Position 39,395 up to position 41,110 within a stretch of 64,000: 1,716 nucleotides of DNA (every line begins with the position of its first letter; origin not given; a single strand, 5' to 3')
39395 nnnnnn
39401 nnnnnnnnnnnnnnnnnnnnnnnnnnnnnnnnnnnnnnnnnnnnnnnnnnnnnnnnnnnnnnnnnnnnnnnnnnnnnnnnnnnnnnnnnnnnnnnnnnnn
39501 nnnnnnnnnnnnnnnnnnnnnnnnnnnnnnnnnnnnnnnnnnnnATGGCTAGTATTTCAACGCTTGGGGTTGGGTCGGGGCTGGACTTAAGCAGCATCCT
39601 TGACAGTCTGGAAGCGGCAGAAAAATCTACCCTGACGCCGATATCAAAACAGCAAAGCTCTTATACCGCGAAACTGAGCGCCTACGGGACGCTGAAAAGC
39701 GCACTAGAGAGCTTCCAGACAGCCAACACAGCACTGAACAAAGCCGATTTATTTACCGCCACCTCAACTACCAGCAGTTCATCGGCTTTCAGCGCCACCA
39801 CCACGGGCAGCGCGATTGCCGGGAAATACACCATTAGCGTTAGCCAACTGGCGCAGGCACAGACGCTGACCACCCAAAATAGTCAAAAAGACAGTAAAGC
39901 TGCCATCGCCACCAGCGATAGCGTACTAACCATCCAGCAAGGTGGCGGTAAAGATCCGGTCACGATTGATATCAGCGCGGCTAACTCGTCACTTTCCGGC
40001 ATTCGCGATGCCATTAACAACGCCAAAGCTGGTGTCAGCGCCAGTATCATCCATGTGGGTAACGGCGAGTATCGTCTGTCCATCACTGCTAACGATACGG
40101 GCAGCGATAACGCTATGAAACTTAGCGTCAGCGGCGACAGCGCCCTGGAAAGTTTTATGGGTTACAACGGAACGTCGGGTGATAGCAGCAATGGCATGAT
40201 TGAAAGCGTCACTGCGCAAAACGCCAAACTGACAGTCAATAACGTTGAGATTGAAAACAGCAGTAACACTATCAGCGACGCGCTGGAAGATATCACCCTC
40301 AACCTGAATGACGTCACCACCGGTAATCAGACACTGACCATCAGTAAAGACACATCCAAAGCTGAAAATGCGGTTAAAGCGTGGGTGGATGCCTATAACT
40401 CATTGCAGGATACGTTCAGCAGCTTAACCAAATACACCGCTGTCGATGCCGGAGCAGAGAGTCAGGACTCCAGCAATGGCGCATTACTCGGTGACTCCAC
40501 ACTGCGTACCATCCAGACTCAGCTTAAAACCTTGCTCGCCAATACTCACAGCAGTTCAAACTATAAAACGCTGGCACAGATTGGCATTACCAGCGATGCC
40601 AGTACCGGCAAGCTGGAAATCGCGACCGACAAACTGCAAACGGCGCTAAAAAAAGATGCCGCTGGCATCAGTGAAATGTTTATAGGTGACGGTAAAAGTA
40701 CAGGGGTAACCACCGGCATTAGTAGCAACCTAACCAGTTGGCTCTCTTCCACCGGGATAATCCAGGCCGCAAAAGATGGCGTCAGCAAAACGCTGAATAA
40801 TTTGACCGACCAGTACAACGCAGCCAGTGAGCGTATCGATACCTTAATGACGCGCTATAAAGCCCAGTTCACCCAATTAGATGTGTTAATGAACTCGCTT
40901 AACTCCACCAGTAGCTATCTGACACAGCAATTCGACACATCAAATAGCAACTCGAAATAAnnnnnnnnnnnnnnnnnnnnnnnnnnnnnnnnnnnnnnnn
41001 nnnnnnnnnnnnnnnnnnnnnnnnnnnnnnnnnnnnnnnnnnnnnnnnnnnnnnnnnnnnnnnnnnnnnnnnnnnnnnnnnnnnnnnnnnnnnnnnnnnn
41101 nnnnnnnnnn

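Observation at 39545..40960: FliD cap protein diverges from K-12 in step with the fliC allele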

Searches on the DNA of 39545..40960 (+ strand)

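Call 2: search_dna_similar(query=window:39545-40960:+, collection=ecoli_genomes, mode=near, max_rows=30, rows=spread)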
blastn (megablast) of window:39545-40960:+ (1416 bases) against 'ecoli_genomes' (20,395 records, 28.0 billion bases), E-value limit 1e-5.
Records with a match: 1325; places in all: 1330; records where one place covers at least 80% of the query: 1322.
Genomes with a match: 1325 of 5426; with a place that covers at least 80% of the query: 1322. Places per genome that has any: lowest 1, median 1, highest 2. On chromosomes: 1330 places; on plasmids: 0.
Best place of each record, by identity: >=99% 148; 95-99% 1175; 60-80% 2.
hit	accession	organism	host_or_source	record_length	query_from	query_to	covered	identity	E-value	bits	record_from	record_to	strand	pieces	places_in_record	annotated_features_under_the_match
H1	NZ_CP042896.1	Escherichia coli strain CFSAN061771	missing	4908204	1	1416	100%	100.0%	0e+0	2615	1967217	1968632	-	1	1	fliD: flagellar filament capping protein FliD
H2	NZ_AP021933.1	Escherichia coli strain WP2-W18-ESBL-08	-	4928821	1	1416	100%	99.6%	0e+0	2588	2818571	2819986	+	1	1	fliD: flagellar filament capping protein FliD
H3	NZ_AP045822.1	Escherichia coli strain 23CRST049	Homo sapiens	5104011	1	1416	100%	99.6%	0e+0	2588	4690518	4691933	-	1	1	fliD: flagellar filament capping protein FliD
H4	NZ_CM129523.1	Escherichia coli strain DAM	seawater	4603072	1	1416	100%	99.0%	0e+0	2538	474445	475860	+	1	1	fliD: flagellar filament capping protein FliD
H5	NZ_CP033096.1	Escherichia coli strain CP53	pig feces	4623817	1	1416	100%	97.5%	0e+0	2416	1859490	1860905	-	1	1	fliD: flagellar filament capping protein FliD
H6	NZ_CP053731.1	Escherichia coli strain CP55_Sichuan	pig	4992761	1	1416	100%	97.3%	0e+0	2405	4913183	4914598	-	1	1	fliD: flagellar filament capping protein FliD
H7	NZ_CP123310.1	Escherichia coli strain AREA_C483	Homo sapiens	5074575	1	1416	100%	97.3%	0e+0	2405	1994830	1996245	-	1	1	fliD: flagellar filament capping protein FliD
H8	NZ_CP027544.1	Escherichia coli strain 2013C-3264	Homo sapiens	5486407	1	1416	100%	97.2%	0e+0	2394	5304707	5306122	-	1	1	fliD: flagellar filament capping protein FliD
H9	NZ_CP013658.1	Escherichia coli strain uk_P46212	Homo sapiens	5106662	1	1416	100%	97.1%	0e+0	2388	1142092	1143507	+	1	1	fliD: flagellar filament capping protein FliD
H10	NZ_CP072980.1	Escherichia coli strain 2547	Homo sapiens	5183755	1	1416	100%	97.1%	0e+0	2388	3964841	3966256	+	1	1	fliD: flagellar filament capping protein FliD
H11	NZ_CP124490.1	Escherichia coli strain AVS0456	environmental: river near WWTP effluent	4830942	1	1416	100%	97.1%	0e+0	2388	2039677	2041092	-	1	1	fliD: flagellar filament capping protein FliD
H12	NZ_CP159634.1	Escherichia coli strain Z135-3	hospital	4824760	1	1416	100%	97.1%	0e+0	2388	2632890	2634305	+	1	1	fliD: flagellar filament capping protein FliD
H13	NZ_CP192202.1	Escherichia coli strain DSM 111506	Rectal swab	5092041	1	1416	100%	97.1%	0e+0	2388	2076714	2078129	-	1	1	fliD: flagellar filament capping protein FliD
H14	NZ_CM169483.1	Escherichia coli strain EC17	Homo sapiens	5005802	1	1416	100%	97.1%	0e+0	2388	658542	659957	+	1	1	fliD: flagellar filament capping protein FliD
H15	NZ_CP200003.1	Escherichia coli strain CREC-36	Homo sapiens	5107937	1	1416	100%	97.1%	0e+0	2388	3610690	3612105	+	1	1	fliD: flagellar filament capping protein FliD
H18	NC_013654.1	Escherichia coli SE15 strain SE15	-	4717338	1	1416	100%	97.0%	0e+0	2383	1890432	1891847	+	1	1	fliD: flagellar filament capping protein FliD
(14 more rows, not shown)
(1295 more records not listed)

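Call 4: get_annotated_region(hit=H1, flank=12000)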
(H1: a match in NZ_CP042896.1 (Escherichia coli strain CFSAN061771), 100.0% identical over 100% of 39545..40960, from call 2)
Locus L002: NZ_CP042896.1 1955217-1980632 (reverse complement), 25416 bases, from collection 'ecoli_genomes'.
description: Escherichia coli strain CFSAN061771 chromosome, complete genome
organism: Escherichia coli strain CFSAN061771 (NCBI taxid 562)
replicon: chromosome; assembly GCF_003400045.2
host: missing; source: raw milk cheese; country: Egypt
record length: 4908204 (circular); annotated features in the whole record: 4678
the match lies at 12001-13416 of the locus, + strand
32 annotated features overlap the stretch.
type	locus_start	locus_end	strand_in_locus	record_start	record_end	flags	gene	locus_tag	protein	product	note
tRNA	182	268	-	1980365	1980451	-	-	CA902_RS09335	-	tRNA-Leu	-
tRNA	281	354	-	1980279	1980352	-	-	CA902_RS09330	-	tRNA-Cys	-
tRNA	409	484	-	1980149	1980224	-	-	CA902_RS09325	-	tRNA-Gly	-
CDS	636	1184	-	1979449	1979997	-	pgsA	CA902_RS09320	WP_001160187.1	CDP-diacylglycerol--glycerol-3-phosphate 3-phosphatidyltransferase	-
CDS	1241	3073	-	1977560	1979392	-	uvrC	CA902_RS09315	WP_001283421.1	excinuclease ABC subunit UvrC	-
CDS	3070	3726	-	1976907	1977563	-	uvrY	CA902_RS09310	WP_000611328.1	UvrY/SirA/GacA family response regulator transcription factor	-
CDS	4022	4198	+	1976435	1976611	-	yecU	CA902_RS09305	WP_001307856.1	protein YecU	-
CDS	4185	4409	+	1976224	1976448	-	yecF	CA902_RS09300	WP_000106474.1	DUF2594 family protein YecF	-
CDS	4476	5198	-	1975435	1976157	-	sdiA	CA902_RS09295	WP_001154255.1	quorum-sensing transcriptional regulator SdiA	-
CDS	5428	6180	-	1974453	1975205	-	tcyN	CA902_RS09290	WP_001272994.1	L-cystine ABC transporter ATP-binding protein TcyN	-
CDS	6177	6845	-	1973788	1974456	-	tcyL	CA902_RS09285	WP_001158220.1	cystine ABC transporter permease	-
CDS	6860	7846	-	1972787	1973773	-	dcyD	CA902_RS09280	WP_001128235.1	D-cysteine desulfhydrase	-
CDS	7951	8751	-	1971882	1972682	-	tcyJ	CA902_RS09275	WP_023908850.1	cystine ABC transporter substrate-binding protein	-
CDS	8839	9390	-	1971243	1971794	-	fliZ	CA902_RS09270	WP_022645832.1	flagella biosynthesis regulatory protein FliZ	-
CDS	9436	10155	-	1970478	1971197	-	fliA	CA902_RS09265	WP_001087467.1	RNA polymerase sigma factor FliA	-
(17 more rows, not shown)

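Call 12: search_dna_similar(query=window:39545-40960:+, collection=ecoli_genomes, mode=distant, max_rows=60, rows=spread)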
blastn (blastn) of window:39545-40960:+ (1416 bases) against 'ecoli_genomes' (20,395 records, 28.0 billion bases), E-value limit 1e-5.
Records with a match: 4512; places in all: 4519; records where one place covers at least 80% of the query: 4508.
Genomes with a match: 4512 of 5426; with a place that covers at least 80% of the query: 4508. Places per genome that has any: lowest 1, median 1, highest 2. On chromosomes: 4517 places; on plasmids: 2.
Best place of each record, by identity: >=99% 148; 95-99% 1175; 60-80% 3189.
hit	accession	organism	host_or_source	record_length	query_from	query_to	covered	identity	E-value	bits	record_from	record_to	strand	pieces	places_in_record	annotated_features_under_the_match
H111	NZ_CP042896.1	Escherichia coli strain CFSAN061771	missing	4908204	1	1416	100%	100.0%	0e+0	2554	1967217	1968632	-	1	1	fliD: flagellar filament capping protein FliD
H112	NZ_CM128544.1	Escherichia coli strain MMC-J-0091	Homo sapiens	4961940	1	1416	100%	99.6%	0e+0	2532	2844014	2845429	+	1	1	fliD: flagellar filament capping protein FliD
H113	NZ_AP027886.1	Escherichia coli strain 2018-05-5CC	Homo sapiens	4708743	1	1416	100%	98.9%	0e+0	2487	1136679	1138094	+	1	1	fliD: flagellar filament capping protein FliD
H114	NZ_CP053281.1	Escherichia coli strain SCU-308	Homo sapiens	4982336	1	1416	100%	97.3%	0e+0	2383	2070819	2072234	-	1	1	fliD: flagellar filament capping protein FliD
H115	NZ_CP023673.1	Escherichia coli strain SMN013SH2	cattle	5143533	1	1416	100%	97.2%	0e+0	2379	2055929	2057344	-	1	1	fliD: flagellar filament capping protein FliD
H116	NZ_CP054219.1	Escherichia coli strain EcPF18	Homo sapiens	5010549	1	1416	100%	97.1%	0e+0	2370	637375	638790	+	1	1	fliD: flagellar filament capping protein FliD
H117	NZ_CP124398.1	Escherichia coli strain AVS0967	wastewater efflux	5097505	1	1416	100%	97.1%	0e+0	2370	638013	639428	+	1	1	fliD: flagellar filament capping protein FliD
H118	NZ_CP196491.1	Escherichia coli strain S3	Gallus gallus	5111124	1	1416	100%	97.1%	0e+0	2370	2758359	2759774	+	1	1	fliD: flagellar filament capping protein FliD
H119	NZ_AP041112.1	Escherichia coli strain HR12-1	Homo sapiens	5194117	1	1416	100%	97.1%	0e+0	2370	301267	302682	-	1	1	fliD: flagellar filament capping protein FliD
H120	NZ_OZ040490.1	Escherichia coli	-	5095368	1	1416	100%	97.1%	0e+0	2370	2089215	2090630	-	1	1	fliD: flagellar filament capping protein FliD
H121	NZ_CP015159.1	Escherichia coli strain Eco889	-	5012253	1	1416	100%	97.0%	0e+0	2365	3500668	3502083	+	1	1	fliD: flagellar filament capping protein FliD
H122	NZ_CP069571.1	Escherichia coli strain FDAARGOS_1250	Homo sapiens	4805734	1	1416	100%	97.0%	0e+0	2365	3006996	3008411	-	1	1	fliD: flagellar filament capping protein FliD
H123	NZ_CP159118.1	Escherichia coli strain 10034292-3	Homo sapiens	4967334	1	1416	100%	97.0%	0e+0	2365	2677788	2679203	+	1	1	fliD: flagellar filament capping protein FliD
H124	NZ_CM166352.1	Escherichia coli strain CH4784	Homo sapiens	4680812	1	1416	100%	97.0%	0e+0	2365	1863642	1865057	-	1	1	fliD: flagellar filament capping protein FliD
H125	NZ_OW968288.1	Escherichia coli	Homo sapiens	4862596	1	1416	100%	97.0%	0e+0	2365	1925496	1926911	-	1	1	fliD: flagellar filament capping protein FliD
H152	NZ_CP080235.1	Escherichia coli O139:H1 strain W13-16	Sus scrofa scrofa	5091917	1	1391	98%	73.5%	0e+0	851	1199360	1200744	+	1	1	fliD: flagellar filament capping protein FliD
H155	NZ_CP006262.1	Escherichia coli O145:H28 str. RM13516 strain RM13516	Homo sapiens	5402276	1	1391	98%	73.5%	0e+0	847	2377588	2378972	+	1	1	fliD: flagellar filament capping protein FliD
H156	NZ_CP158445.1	Escherichia coli strain 536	Homo sapiens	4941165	1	1391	98%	73.5%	0e+0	847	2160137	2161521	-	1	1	fliD: flagellar filament capping protein FliD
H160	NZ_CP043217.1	Escherichia coli O80:H26 strain EC-107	chicken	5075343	1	1391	98%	73.4%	0e+0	842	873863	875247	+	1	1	fliD: flagellar filament capping protein FliD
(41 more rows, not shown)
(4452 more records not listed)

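Call 20: get_annotated_region(hit=H2, flank=4500)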
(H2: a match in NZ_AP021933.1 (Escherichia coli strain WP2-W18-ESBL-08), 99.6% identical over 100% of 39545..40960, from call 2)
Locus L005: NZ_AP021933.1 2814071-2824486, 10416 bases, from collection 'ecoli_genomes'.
description: Escherichia coli strain WP2-W18-ESBL-08 chromosome, complete genome
organism: Escherichia coli strain WP2-W18-ESBL-08 (NCBI taxid 562)
replicon: chromosome; assembly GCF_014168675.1
host: -; source: -; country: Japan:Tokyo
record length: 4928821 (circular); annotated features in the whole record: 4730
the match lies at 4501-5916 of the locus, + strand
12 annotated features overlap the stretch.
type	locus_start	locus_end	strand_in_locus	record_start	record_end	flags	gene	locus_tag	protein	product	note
CDS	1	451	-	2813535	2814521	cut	dcyD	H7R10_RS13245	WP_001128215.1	D-cysteine desulfhydrase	-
CDS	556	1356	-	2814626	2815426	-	tcyJ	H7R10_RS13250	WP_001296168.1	cystine ABC transporter substrate-binding protein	-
CDS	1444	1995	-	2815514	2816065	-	fliZ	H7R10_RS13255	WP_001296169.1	flagella biosynthesis regulatory protein FliZ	-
CDS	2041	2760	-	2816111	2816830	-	fliA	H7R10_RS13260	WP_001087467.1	RNA polymerase sigma factor FliA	-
CDS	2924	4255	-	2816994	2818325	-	-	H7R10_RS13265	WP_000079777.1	FliC/FljB family flagellin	-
CDS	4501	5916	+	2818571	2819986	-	fliD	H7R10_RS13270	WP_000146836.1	flagellar filament capping protein FliD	-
CDS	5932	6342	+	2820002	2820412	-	fliS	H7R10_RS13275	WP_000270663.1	flagellar export chaperone FliS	-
CDS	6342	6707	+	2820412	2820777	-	fliT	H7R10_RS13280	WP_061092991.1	flagella biosynthesis regulatory protein FliT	-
CDS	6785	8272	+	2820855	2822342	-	amyA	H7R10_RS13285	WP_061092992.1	alpha-amylase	-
CDS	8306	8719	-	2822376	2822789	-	yedD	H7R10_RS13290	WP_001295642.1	lipoprotein YedD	-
CDS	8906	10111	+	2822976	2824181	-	yedE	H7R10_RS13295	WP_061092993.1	selenium metabolism membrane protein YedE/FdhT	-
CDS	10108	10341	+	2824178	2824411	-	yedF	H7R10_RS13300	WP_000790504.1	sulfurtransferase-like selenium metabolism protein YedF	-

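Call 21: get_annotated_region(hit=H4, flank=4500)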
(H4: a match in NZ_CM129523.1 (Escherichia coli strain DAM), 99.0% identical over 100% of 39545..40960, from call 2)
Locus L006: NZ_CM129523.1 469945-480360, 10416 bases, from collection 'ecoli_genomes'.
description: Escherichia coli strain DAM chromosome, whole genome shotgun sequence
organism: Escherichia coli strain DAM (NCBI taxid 562)
replicon: chromosome; assembly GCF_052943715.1
host: -; source: seawater; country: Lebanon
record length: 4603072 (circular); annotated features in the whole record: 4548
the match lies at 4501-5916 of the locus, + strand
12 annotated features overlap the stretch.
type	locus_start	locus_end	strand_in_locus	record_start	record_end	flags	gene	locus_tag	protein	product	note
CDS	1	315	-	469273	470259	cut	dcyD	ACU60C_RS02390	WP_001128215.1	D-cysteine desulfhydrase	-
CDS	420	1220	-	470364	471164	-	tcyJ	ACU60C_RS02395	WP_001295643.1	cystine ABC transporter substrate-binding protein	-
CDS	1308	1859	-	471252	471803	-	fliZ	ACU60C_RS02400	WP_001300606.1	flagella biosynthesis regulatory protein FliZ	-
CDS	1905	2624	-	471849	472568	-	fliA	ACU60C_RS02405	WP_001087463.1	RNA polymerase sigma factor FliA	-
CDS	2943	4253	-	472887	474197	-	-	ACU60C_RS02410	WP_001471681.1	FliC/FljB family flagellin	-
CDS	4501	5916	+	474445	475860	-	fliD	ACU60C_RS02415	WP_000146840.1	flagellar filament capping protein FliD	-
CDS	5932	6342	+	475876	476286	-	fliS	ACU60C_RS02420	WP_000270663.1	flagellar export chaperone FliS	-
CDS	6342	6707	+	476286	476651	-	fliT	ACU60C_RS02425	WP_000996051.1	flagella biosynthesis regulatory protein FliT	-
CDS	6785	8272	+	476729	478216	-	amyA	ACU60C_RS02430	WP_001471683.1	alpha-amylase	-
CDS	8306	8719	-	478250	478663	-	yedD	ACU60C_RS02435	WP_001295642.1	lipoprotein YedD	-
CDS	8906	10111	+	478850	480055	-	yedE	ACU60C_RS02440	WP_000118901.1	selenium metabolism membrane protein YedE/FdhT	-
CDS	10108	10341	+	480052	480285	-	yedF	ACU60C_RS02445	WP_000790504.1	sulfurtransferase-like selenium metabolism protein YedF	-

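Call 22: get_annotated_region(hit=H5, flank=4500)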
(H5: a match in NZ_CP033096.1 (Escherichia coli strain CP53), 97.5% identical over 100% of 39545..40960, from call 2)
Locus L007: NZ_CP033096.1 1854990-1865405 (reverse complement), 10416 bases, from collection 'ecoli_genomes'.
description: Escherichia coli strain CP53 chromosome, complete genome
organism: Escherichia coli strain CP53 (NCBI taxid 562)
replicon: chromosome; assembly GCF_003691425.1
host: -; source: pig feces; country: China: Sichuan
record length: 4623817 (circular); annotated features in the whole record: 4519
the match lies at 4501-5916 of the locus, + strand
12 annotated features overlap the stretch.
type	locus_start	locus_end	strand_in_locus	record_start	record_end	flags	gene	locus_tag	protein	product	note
CDS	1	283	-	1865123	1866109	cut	dcyD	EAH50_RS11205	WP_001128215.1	D-cysteine desulfhydrase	-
CDS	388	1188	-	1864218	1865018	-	tcyJ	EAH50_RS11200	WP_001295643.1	cystine ABC transporter substrate-binding protein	-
CDS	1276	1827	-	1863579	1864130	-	fliZ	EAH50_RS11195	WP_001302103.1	flagella biosynthesis regulatory protein FliZ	-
CDS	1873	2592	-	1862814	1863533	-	fliA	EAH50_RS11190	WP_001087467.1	RNA polymerase sigma factor FliA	-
CDS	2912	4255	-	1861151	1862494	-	-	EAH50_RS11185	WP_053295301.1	FliC/FljB family flagellin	-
CDS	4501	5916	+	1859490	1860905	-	fliD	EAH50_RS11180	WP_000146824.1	flagellar filament capping protein FliD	-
CDS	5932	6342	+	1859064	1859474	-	fliS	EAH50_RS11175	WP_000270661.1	flagellar export chaperone FliS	-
CDS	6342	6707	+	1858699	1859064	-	fliT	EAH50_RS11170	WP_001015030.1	flagella biosynthesis regulatory protein FliT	-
CDS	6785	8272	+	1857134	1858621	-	amyA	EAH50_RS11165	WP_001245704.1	alpha-amylase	-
CDS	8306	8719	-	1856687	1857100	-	yedD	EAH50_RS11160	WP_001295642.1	lipoprotein YedD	-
CDS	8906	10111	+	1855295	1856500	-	yedE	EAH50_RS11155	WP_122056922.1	selenium metabolism membrane protein YedE/FdhT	-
CDS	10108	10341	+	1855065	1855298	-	yedF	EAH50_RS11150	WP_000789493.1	sulfurtransferase-like selenium metabolism protein YedF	-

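Call 23: get_annotated_region(hit=H18, flank=4500)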
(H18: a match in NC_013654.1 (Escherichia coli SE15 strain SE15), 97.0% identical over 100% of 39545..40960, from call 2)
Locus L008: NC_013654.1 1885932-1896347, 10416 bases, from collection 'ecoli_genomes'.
description: Escherichia coli SE15, complete sequence
organism: Escherichia coli SE15 strain SE15 (NCBI taxid 431946)
replicon: chromosome; assembly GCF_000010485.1
host: -; source: -; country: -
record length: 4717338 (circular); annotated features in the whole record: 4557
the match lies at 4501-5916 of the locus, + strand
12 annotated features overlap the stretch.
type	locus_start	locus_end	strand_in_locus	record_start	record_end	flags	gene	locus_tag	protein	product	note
CDS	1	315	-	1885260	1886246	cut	dcyD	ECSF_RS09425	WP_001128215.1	D-cysteine desulfhydrase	-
CDS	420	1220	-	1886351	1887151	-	tcyJ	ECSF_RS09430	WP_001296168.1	cystine ABC transporter substrate-binding protein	-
CDS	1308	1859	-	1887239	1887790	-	fliZ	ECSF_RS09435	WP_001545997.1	flagella biosynthesis regulatory protein FliZ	-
CDS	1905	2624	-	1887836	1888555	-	fliA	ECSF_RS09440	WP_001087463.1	RNA polymerase sigma factor FliA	-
CDS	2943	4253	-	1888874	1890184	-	-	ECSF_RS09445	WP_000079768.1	FliC/FljB family flagellin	-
CDS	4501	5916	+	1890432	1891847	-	fliD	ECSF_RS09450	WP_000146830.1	flagellar filament capping protein FliD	-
CDS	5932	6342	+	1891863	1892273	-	fliS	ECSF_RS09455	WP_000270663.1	flagellar export chaperone FliS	-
CDS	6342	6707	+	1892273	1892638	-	fliT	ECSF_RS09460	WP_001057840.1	flagella biosynthesis regulatory protein FliT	-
CDS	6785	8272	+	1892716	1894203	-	amyA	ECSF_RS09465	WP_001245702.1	alpha-amylase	-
CDS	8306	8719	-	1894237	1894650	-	yedD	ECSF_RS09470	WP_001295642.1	lipoprotein YedD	-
CDS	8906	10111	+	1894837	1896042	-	yedE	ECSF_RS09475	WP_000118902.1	selenium metabolism membrane protein YedE/FdhT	-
CDS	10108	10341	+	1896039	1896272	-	yedF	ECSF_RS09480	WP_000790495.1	sulfurtransferase-like selenium metabolism protein YedF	-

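Call 24: get_annotated_region(hit=H113, flank=4500)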
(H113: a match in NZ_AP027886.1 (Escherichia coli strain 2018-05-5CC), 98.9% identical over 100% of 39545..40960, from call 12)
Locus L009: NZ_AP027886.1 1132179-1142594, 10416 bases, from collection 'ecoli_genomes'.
description: Escherichia coli strain 2018-05-5CC chromosome, complete genome
organism: Escherichia coli strain 2018-05-5CC (NCBI taxid 562)
replicon: chromosome; assembly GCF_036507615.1
host: Homo sapiens; source: feces; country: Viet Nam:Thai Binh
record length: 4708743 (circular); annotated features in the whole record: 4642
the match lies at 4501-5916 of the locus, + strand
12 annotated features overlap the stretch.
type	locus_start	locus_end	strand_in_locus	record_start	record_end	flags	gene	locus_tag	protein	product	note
CDS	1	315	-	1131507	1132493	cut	dcyD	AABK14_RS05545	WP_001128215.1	D-cysteine desulfhydrase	-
CDS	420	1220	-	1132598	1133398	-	tcyJ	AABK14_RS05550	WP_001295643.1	cystine ABC transporter substrate-binding protein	-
CDS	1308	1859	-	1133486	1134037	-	fliZ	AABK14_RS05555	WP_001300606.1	flagella biosynthesis regulatory protein FliZ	-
CDS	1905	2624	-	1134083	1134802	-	fliA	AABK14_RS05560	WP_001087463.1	RNA polymerase sigma factor FliA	-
CDS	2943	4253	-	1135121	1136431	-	-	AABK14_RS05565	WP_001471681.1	FliC/FljB family flagellin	-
CDS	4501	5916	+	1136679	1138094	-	fliD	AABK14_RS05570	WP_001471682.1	flagellar filament capping protein FliD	-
CDS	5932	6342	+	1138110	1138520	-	fliS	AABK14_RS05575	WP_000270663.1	flagellar export chaperone FliS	-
CDS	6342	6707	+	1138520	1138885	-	fliT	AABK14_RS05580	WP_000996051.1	flagella biosynthesis regulatory protein FliT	-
CDS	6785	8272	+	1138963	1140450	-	amyA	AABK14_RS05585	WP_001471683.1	alpha-amylase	-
CDS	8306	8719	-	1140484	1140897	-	yedD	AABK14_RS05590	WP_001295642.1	lipoprotein YedD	-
CDS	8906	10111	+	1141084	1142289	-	yedE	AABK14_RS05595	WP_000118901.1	selenium metabolism membrane protein YedE/FdhT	-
CDS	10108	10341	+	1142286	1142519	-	yedF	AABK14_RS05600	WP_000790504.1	sulfurtransferase-like selenium metabolism protein YedF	-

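Call 31: get_annotated_region(hit=H152, flank=5000)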
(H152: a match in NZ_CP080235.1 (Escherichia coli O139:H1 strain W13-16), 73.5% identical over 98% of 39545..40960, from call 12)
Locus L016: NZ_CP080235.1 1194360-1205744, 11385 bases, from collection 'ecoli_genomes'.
description: Escherichia coli O139:H1 strain W13-16 chromosome, complete genome
organism: Escherichia coli O139:H1 strain W13-16 (NCBI taxid 2861805)
replicon: chromosome; assembly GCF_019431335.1
host: Sus scrofa scrofa; source: wild boar; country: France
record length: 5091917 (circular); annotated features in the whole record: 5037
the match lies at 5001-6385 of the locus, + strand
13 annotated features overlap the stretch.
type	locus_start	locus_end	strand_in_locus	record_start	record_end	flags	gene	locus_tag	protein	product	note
CDS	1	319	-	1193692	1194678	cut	dcyD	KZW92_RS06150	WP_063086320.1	D-cysteine desulfhydrase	-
CDS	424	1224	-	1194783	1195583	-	tcyJ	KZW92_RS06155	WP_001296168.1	cystine ABC transporter substrate-binding protein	-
CDS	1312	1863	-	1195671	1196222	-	fliZ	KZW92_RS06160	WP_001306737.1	flagella biosynthesis regulatory protein FliZ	-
CDS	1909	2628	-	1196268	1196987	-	fliA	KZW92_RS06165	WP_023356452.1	RNA polymerase sigma factor FliA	-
CDS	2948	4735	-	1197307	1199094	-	-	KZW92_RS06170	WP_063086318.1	FliC/FljB family flagellin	-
CDS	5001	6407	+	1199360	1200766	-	fliD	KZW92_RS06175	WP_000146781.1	flagellar filament capping protein FliD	-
CDS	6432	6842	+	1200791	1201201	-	fliS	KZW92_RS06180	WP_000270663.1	flagellar export chaperone FliS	-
CDS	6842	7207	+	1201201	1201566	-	fliT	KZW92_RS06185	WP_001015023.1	flagella biosynthesis regulatory protein FliT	-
CDS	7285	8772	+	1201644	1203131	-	amyA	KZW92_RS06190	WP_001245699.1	alpha-amylase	-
CDS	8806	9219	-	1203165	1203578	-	yedD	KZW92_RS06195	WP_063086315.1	lipoprotein YedD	-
CDS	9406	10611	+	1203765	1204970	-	yedE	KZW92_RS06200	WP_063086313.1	selenium metabolism membrane protein YedE/FdhT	-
CDS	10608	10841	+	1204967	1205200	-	yedF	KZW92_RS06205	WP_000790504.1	sulfurtransferase-like selenium metabolism protein YedF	-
CDS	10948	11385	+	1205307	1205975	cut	yedK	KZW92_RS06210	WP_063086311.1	SOS response-associated peptidase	-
